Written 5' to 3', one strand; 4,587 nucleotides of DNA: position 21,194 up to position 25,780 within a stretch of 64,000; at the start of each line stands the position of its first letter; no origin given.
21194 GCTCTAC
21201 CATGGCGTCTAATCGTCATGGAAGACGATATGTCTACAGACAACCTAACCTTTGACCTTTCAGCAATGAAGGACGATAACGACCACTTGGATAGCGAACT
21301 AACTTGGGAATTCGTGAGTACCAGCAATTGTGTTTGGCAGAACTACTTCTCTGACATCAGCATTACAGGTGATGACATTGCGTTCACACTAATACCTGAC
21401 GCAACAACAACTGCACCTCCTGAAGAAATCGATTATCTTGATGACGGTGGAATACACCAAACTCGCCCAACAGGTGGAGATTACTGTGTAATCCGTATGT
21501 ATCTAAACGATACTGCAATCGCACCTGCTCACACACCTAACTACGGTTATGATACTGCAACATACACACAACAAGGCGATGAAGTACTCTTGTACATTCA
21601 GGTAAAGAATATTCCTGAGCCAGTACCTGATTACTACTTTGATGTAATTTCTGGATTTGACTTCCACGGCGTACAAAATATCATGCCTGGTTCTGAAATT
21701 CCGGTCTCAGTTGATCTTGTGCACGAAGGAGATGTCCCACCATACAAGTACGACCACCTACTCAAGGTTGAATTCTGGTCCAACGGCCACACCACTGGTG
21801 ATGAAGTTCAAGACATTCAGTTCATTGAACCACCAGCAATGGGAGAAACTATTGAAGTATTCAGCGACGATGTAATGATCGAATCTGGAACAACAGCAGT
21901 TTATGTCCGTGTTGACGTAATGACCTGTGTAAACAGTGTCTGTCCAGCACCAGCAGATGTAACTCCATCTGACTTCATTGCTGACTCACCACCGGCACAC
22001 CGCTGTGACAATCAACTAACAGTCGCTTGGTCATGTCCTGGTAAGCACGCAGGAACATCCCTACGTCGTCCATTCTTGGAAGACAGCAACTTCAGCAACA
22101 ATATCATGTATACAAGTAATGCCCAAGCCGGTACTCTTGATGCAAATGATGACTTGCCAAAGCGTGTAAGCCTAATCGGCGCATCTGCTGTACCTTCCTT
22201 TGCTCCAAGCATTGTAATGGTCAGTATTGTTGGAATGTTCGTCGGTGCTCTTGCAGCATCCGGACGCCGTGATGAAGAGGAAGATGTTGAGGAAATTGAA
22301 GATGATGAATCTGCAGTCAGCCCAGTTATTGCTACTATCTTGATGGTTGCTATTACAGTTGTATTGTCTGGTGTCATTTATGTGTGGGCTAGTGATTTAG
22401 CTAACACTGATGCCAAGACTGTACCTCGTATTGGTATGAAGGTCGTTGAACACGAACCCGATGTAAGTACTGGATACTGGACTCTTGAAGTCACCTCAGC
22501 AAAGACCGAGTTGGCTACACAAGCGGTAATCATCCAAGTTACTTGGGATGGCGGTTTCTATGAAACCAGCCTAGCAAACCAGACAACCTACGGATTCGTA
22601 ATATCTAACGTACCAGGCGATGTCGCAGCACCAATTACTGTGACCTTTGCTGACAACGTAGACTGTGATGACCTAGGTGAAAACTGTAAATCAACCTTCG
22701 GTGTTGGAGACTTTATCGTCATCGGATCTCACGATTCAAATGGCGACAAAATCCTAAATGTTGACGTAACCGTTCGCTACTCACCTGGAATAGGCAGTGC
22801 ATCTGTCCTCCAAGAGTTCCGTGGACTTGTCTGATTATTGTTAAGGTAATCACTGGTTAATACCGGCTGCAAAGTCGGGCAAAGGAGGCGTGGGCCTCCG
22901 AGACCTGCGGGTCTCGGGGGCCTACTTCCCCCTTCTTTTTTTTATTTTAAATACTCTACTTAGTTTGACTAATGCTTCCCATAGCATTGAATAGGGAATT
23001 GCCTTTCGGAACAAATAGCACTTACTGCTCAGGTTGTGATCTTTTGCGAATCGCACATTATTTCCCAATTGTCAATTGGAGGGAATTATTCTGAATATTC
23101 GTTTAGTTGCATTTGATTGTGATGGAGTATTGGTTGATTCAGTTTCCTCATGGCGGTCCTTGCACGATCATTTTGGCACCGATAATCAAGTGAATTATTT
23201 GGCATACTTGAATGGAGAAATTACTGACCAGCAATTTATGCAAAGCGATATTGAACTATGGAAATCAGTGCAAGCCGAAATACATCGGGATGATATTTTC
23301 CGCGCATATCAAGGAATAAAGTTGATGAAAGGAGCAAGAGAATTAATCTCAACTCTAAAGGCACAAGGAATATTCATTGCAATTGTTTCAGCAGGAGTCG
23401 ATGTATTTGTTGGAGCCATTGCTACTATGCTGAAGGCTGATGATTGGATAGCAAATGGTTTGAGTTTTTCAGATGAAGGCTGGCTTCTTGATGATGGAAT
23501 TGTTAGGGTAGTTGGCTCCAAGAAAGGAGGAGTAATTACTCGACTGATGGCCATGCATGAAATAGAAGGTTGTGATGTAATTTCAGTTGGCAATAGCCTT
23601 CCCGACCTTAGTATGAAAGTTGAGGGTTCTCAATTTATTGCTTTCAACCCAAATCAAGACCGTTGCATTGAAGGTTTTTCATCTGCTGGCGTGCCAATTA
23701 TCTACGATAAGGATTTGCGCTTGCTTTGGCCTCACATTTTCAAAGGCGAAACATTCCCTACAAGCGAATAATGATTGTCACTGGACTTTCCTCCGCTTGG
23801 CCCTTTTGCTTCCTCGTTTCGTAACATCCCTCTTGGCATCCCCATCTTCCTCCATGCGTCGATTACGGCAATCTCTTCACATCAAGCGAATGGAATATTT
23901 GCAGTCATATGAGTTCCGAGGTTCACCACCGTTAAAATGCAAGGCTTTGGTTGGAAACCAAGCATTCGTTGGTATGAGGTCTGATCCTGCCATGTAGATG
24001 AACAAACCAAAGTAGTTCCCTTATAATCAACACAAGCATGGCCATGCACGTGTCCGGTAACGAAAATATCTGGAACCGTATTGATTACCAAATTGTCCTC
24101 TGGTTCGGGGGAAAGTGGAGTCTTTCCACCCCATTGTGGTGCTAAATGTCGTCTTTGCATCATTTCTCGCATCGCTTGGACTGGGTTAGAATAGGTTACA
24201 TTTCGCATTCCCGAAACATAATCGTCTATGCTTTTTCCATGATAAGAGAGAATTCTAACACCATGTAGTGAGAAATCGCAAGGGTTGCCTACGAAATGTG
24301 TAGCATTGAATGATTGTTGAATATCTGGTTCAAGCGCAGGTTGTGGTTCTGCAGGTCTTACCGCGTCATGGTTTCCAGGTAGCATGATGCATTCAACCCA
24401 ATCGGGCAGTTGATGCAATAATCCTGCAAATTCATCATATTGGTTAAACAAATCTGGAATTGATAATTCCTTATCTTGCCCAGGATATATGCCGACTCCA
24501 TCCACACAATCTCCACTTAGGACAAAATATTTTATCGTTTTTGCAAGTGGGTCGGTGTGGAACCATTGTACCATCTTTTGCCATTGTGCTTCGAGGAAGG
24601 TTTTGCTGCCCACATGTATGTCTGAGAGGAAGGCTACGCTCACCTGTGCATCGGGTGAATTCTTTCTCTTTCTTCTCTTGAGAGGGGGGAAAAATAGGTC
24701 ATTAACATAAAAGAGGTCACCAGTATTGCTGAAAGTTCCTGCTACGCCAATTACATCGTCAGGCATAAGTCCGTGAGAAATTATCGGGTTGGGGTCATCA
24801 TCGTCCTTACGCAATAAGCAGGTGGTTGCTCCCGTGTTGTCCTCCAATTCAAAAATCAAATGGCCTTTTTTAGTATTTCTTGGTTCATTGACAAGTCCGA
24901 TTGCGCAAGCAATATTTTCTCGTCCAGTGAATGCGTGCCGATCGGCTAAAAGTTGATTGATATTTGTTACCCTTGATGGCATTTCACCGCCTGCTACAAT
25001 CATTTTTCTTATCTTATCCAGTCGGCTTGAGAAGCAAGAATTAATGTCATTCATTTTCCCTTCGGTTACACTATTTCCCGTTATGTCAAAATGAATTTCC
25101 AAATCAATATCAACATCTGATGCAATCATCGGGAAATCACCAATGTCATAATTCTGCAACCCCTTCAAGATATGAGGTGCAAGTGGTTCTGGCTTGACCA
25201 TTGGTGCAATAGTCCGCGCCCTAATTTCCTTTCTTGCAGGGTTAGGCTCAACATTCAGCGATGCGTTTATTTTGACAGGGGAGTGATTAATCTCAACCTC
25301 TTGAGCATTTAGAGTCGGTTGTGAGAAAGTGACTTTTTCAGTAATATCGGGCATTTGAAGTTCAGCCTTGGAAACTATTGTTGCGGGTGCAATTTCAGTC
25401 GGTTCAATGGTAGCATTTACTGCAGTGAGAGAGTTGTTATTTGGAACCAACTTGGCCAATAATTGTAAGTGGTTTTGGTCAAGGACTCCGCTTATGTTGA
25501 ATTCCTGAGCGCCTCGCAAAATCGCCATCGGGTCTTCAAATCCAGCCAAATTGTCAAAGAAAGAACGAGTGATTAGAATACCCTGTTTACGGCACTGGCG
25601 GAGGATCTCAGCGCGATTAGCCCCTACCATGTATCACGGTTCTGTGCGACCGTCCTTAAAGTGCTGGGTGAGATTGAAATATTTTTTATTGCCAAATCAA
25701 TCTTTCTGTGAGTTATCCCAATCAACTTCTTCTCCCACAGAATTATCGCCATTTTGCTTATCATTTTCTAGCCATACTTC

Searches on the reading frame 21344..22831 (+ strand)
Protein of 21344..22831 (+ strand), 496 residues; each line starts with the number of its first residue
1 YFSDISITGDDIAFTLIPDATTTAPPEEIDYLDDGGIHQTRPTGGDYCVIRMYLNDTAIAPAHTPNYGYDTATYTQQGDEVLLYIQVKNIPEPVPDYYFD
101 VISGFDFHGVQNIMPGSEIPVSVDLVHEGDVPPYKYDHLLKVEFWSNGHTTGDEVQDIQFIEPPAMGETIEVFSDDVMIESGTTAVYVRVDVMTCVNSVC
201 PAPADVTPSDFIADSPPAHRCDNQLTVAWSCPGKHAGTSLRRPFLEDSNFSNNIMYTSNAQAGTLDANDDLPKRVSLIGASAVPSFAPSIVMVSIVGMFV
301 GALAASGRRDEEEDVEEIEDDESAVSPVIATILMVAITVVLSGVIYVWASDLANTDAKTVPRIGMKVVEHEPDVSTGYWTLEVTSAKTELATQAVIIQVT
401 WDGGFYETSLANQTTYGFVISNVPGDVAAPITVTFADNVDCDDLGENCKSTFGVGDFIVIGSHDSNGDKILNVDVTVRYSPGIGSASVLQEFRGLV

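Call 34: search_protein_families(library=pfam, proteins=[window:21344-22831:+], max_evalue=1)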
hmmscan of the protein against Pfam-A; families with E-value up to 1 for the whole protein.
window:21344-22831:+ (496 aa): 3 families
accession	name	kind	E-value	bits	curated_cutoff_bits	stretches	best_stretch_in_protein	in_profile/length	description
PF07790.16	Pilin_N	-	4.7e-08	34.2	25.2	1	323-367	1-44/78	Archaeal Type IV pilin, N-terminal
PF11368.13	DUF3169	-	0.095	12.7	31.6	1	282-350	3-73/250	Protein of unknown function (DUF3169)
PF07331.16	TctB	-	0.13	12.8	29.1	1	281-342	26-86/137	Tripartite tricarboxylate transporter TctB family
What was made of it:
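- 22313..22831 (+): C-terminal archaeal type IV pilin module (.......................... plus about 140 aa). PF07790 scores 34.2 bits against 25.2 (call 34).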

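Call 56: search_protein_families(library=ncbifam, proteins=[window:21344-22831:+], max_evalue=1)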
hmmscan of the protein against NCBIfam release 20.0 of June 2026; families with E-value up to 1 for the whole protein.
window:21344-22831:+ (496 aa): 3 families
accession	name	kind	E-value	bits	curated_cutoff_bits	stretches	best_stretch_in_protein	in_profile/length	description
TIGR02537.2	arch_flag_Nterm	domain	1.9e-11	43.2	20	1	321-352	1-32/33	archaellin/type IV pilin N-terminal domain-containing protein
NF046073.1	UpsA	equivalog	3e-06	27.4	130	1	324-360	3-39/136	pilin subunit UpsA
NF002796.0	PRK02935.1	equivalog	0.15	11.9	108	1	285-353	14-65/118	hypothetical protein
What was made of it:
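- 22313..22831 (+): TIGR02537 scores 43.2 against 20 (call 56).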

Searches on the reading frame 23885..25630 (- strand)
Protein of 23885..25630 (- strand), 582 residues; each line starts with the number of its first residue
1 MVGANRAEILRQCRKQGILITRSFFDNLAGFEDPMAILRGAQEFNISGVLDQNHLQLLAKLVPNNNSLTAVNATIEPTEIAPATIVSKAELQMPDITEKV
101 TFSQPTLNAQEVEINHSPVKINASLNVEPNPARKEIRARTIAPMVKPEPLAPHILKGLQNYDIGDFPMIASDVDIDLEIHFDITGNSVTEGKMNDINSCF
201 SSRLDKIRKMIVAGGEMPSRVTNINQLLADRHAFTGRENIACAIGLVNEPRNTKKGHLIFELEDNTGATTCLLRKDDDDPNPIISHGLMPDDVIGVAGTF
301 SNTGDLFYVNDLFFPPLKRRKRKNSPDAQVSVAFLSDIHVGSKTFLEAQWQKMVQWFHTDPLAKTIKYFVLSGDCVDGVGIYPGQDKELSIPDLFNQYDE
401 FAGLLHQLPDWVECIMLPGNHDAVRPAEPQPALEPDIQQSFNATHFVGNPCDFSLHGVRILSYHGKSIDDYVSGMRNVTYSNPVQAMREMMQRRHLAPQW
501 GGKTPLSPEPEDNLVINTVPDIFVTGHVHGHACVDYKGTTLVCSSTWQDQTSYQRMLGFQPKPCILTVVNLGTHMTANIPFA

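Call 11: search_protein_families(library=pfam, proteins=[window:23885-25630:-], max_evalue=0.001)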
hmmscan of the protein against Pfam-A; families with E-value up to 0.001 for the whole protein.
window:23885-25630:- (582 aa): 2 families
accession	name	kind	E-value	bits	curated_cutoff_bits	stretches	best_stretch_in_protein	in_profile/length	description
PF04042.21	DNA_pol_E_B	-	7e-16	58.7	29.1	1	332-527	1-203/210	DNA polymerase alpha/epsilon subunit B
PF00149.33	Metallophos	-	5e-11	43.8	21.5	1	331-530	2-190/191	Calcineurin-like phosphoesterase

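Call 15: find_encoding_contigs(protein=window:23885-25630:-, flank=10000, max_places=6)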
Protein window:23885-25630:- (582 aa): 12 contigs read that carry it; 6 places shown.
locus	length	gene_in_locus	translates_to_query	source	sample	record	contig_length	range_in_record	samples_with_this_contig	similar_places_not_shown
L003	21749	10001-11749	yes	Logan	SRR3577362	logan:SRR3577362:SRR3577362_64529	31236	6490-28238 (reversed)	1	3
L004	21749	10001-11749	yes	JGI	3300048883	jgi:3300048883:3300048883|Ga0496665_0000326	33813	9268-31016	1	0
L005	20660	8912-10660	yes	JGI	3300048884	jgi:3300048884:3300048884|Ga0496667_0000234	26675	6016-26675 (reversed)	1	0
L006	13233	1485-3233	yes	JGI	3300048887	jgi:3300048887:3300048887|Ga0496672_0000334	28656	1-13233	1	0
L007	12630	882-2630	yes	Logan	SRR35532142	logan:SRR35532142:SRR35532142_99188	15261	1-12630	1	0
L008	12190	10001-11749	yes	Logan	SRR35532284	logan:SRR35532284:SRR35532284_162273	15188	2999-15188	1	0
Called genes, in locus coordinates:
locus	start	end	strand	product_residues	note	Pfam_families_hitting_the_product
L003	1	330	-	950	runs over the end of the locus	PF17963:Big_9 (faint)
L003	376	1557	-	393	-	-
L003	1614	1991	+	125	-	-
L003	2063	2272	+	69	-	-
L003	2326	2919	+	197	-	-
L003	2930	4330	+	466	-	PF01145:Band_7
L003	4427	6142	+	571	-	PF01268:FTHFS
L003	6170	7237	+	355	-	PF26356:Pelota_N, PF03465:eRF1_3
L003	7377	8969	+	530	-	PF00294:PfkB, PF01081:Aldolase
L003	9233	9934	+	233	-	PF02464:CinA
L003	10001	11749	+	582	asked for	PF00149:Metallophos, PF04042:DNA_pol_E_B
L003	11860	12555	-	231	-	PF00702:Hydrolase, PF12710:HAD, PF13419:HAD_2 (faint)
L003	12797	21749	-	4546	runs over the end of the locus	PF00127:Copper-bind (weak), PF07790:Pilin_N (weak)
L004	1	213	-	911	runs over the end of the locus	PF17963:Big_9 (faint)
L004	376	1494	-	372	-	-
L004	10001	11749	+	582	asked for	PF00149:Metallophos, PF04042:DNA_pol_E_B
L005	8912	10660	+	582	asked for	PF00149:Metallophos, PF04042:DNA_pol_E_B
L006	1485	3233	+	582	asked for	PF00149:Metallophos, PF04042:DNA_pol_E_B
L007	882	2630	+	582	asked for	PF00149:Metallophos, PF04042:DNA_pol_E_B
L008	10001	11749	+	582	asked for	PF00149:Metallophos, PF04042:DNA_pol_E_B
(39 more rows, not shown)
